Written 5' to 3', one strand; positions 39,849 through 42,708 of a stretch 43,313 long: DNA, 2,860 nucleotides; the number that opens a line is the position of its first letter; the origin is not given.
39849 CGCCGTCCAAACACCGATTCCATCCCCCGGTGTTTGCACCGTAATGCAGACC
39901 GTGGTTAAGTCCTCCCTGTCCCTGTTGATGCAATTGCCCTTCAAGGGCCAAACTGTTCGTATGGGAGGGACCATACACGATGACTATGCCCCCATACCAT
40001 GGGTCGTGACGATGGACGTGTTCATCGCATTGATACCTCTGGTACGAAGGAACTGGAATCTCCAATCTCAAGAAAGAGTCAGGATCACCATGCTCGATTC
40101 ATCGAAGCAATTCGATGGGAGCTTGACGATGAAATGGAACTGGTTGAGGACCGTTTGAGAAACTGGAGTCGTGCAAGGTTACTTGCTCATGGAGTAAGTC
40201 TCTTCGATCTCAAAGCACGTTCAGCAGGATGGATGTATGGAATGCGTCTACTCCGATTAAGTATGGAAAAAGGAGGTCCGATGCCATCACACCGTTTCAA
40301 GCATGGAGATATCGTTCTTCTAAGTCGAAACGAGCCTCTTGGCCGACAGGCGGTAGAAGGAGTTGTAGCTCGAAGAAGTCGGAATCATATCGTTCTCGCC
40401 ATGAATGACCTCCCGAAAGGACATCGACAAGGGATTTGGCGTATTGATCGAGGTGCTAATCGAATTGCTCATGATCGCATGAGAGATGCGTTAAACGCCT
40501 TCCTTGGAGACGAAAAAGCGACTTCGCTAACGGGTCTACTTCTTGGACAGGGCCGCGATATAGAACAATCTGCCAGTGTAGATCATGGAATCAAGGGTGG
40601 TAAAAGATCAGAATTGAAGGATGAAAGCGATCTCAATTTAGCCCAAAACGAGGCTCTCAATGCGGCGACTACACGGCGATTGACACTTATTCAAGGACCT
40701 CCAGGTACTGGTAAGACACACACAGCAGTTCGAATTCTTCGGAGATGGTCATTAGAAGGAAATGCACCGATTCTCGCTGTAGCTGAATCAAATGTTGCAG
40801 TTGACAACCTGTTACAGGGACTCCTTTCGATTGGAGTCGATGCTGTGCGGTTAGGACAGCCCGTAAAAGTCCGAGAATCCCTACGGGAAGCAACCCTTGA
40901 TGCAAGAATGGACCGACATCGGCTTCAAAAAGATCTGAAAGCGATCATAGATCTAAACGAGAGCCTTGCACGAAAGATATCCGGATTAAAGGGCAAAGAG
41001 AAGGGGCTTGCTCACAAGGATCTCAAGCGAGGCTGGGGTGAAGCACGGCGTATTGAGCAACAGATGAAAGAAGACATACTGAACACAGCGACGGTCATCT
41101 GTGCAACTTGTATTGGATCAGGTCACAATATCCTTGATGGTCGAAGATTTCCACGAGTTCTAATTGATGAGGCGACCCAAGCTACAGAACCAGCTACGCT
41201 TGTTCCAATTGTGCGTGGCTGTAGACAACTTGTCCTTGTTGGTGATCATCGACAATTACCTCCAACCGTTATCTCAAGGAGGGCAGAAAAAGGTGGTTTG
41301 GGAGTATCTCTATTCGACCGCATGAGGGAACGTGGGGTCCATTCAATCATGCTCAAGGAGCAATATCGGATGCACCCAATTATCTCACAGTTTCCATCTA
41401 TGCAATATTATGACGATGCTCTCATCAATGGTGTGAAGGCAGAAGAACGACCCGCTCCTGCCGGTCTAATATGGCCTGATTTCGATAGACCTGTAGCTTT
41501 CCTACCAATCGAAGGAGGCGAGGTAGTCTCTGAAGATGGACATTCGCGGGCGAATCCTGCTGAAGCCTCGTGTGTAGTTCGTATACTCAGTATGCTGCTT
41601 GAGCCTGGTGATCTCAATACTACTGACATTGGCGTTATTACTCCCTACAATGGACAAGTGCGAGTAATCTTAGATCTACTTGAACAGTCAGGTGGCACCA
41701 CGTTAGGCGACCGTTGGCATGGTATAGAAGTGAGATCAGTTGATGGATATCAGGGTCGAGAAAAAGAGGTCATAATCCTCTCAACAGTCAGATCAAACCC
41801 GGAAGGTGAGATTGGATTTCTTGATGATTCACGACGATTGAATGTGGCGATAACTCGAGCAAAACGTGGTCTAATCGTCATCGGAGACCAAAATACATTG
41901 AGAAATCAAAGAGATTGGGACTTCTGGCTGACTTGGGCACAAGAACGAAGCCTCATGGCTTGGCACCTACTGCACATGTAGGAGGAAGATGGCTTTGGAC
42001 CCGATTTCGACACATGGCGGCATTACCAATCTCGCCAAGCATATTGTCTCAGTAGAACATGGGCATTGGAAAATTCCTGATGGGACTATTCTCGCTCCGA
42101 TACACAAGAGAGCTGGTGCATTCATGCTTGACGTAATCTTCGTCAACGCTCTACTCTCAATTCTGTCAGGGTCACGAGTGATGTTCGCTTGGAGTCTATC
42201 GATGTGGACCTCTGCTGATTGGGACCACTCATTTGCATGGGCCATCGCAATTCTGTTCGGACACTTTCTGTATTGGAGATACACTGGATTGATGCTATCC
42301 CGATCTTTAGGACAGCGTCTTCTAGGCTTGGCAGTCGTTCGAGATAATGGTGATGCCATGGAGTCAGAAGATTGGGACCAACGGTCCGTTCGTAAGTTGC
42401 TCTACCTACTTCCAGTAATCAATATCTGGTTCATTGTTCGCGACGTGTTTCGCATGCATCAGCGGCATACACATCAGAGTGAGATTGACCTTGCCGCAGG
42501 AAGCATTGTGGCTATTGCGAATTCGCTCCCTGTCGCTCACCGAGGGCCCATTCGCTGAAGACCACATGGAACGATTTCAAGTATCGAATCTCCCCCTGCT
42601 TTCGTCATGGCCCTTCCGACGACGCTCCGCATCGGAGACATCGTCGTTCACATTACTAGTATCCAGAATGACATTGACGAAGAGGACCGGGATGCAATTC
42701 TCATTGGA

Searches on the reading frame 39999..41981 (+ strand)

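Call 70: search_protein_families(library=pfam, proteins=[window:39999-41981:+], max_evalue=0.0001)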
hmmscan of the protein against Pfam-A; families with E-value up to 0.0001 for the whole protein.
window:39999-41981:+ (660 aa): 6 families
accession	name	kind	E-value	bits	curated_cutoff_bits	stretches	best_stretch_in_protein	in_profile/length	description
PF13087.12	AAA_12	-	1.1e-59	201.8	27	1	435-631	2-194/195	AAA domain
PF13086.12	AAA_11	-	4.1e-54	184.5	27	1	212-427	2-257/257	AAA domain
PF13604.12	AAA_30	-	1.1e-10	42.1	27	1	212-274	2-65/191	AAA domain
PF13245.12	AAA_19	-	2e-10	41.4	25.1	1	216-422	1-131/134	AAA domain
PF21138.3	SMUBP-2_HCS1_1B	-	2.8e-08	34.1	27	1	44-137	14-111/129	Helicase SMUBP-2/HCS1, 1B domain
PF01443.25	Viral_helicase1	-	2.1e-06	28.2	21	0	572-628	173-227/228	Viral superfamily 1 RNA helicase core domain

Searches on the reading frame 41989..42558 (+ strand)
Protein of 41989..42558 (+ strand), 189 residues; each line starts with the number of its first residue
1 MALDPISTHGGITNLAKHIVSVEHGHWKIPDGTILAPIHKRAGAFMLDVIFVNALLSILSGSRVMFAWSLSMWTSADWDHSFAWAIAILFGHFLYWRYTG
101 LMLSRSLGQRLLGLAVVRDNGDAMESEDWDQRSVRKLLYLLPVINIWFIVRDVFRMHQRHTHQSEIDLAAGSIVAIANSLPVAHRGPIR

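Call 70: search_protein_families(library=pfam, proteins=[window:41989-42558:+], max_evalue=0.0001)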
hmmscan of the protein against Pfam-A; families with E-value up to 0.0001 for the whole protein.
window:41989-42558:+ (189 aa): 1 family
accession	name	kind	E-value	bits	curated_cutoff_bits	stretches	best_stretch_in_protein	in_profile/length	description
PF06271.18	RDD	-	9.7e-10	39.3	24.1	1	36-170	2-136/137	RDD family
